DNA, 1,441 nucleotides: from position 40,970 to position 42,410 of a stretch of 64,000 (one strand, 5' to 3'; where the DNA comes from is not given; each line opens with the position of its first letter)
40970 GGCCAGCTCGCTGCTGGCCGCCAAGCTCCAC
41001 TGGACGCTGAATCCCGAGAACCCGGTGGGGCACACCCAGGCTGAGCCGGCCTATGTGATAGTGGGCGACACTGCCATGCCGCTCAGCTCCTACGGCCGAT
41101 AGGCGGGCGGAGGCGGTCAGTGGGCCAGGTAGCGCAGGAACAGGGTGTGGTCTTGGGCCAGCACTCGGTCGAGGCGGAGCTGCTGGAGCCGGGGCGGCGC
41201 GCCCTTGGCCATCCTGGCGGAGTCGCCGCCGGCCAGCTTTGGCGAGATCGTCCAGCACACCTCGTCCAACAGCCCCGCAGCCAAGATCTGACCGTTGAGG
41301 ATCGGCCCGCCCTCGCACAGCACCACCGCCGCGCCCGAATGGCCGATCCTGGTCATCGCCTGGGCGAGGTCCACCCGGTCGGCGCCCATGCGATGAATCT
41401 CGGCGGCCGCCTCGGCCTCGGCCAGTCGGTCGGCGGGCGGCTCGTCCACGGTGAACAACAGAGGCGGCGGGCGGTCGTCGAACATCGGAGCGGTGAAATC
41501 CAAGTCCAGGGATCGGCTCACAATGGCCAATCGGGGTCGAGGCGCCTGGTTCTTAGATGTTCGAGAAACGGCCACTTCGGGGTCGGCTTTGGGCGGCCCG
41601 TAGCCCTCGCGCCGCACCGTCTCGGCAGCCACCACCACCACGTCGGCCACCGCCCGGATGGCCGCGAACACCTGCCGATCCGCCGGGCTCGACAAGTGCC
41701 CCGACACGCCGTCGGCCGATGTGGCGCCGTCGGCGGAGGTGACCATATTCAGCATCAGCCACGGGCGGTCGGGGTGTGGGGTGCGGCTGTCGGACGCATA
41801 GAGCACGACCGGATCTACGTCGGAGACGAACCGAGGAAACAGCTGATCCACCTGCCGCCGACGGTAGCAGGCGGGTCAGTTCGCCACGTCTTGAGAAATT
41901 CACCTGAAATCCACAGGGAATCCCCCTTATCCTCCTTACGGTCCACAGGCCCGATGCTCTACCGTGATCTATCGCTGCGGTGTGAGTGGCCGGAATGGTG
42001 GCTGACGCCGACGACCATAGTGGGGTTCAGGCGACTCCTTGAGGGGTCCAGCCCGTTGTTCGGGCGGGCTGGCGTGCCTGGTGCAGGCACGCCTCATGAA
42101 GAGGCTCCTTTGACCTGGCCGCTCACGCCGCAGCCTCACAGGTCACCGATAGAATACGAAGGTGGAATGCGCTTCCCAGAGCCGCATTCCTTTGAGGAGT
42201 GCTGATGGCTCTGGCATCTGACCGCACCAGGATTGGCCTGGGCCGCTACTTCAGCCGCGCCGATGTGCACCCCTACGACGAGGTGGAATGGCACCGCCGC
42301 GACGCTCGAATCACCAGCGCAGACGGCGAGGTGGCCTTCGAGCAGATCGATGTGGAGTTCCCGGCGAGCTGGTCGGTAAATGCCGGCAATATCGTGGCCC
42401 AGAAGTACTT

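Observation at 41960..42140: Candidate new ~165-nt structured RNA with its own promoter upstream of nrdJ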

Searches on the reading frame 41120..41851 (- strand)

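Call 11: search_protein_families(library=pfam, proteins=[window:41120-41851:-])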
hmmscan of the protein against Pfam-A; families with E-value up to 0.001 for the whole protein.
window:41120-41851:- (244 aa): 1 family
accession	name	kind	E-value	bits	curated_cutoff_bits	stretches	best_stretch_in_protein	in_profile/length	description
PF01872.23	RibD_C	-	1.4e-29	103.7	24.1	1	30-230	1-188/197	RibD C-terminal domain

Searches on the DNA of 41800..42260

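Call 4: search_rna_families(source=window, start=41800, end=42260, threshold=evalue, max_evalue=10, show_alignments=4)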
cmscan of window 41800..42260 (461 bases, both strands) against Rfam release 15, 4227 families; matches with E-value up to 10: 3.
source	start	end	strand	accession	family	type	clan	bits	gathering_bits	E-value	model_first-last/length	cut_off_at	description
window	42051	42098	+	RF02239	asX6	Gene; sRNA;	-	15.9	50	3.5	1-93/93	no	Xanthomonas sRNA asX6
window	41843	41879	+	RF03674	MIR5387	Gene; miRNA;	-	14.2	69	7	30-66/96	no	MIR5387 microRNA precursor family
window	42232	42243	-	RF02219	ZNRD1-AS1_2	Gene; lncRNA;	-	12.7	60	1.5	65-76/76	no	ZNRD1 antisense RNA 1 conserved region 2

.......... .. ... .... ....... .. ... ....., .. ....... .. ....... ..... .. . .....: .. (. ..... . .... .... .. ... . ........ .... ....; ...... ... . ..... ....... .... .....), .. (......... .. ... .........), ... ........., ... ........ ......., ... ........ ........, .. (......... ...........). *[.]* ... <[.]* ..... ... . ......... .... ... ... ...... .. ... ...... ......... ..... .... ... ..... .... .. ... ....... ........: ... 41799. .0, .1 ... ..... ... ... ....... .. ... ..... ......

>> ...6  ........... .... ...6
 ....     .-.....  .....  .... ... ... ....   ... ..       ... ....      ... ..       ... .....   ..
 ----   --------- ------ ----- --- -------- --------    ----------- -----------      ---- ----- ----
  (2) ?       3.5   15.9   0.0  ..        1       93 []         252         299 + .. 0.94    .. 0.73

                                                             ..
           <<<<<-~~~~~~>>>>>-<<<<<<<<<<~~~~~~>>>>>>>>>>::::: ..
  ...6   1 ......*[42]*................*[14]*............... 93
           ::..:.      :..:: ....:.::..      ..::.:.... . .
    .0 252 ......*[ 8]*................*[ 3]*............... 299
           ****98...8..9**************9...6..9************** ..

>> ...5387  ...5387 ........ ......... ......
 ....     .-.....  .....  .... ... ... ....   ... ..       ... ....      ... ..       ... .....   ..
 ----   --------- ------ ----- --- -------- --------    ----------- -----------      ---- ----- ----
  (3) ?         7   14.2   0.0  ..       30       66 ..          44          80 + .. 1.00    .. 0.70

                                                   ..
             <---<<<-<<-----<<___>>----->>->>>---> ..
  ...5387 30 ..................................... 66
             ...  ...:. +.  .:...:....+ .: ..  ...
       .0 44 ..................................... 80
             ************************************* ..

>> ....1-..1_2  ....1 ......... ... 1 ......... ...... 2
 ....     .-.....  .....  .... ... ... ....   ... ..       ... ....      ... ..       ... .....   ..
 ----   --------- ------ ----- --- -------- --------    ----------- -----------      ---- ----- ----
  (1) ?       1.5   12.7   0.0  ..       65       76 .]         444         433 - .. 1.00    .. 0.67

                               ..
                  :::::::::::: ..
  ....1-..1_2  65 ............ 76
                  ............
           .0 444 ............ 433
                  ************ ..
